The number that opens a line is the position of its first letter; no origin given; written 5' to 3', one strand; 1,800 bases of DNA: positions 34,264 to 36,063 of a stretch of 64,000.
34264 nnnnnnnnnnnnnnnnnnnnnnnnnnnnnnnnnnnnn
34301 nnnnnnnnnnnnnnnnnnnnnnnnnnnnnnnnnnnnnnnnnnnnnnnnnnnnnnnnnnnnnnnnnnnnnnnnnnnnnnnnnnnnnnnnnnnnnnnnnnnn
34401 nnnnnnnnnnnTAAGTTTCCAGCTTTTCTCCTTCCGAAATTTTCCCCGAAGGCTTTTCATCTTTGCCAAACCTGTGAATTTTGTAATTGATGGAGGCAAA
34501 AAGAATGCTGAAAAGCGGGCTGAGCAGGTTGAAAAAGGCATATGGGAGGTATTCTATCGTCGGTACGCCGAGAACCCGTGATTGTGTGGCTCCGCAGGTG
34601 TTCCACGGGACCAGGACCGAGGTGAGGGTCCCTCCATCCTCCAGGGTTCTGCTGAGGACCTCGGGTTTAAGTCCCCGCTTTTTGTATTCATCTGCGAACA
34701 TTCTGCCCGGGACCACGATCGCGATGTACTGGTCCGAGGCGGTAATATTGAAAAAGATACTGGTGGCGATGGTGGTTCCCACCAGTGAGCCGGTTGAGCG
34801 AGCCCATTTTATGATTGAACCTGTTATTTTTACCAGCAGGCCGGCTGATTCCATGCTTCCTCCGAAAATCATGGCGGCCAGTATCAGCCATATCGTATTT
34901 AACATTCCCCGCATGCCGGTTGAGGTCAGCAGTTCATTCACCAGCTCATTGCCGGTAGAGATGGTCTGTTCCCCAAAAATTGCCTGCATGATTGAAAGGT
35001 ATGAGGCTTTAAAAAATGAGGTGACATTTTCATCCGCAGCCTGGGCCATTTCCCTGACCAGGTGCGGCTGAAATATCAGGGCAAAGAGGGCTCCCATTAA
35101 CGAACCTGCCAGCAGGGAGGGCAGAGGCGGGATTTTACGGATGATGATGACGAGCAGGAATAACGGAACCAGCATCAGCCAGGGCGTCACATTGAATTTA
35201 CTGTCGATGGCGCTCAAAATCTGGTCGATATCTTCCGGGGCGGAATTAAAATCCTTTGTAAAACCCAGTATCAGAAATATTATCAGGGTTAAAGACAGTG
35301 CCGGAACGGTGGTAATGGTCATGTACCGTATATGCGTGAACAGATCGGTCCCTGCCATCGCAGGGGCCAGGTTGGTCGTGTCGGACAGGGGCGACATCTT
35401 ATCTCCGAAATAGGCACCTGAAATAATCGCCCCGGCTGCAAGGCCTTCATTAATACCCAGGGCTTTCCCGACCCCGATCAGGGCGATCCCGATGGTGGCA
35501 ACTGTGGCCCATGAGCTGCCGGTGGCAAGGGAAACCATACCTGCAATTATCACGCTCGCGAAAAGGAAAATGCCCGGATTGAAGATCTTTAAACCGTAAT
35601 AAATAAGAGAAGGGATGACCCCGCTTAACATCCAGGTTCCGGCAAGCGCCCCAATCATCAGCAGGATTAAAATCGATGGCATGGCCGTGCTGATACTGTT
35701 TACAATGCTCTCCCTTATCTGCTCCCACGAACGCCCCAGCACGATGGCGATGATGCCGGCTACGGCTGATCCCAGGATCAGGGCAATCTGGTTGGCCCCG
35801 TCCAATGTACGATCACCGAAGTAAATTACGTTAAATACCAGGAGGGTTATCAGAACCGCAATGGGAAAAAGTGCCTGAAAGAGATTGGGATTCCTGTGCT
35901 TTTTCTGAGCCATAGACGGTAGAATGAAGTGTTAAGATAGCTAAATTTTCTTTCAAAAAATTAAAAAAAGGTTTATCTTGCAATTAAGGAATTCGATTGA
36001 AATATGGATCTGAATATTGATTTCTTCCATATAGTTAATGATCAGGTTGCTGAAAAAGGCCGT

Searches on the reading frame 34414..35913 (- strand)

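Call 76: search_protein_families(library=pfam, proteins=[window:34414-35913:-], max_evalue=0.00001)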
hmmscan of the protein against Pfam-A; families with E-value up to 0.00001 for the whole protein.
window:34414-35913:- (500 aa): 1 family
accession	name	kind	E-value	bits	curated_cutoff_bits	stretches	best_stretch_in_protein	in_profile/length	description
PF03553.21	Na_H_antiporter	-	1.9e-51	175.6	23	1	166-473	1-299/303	Na+/H+ antiporter family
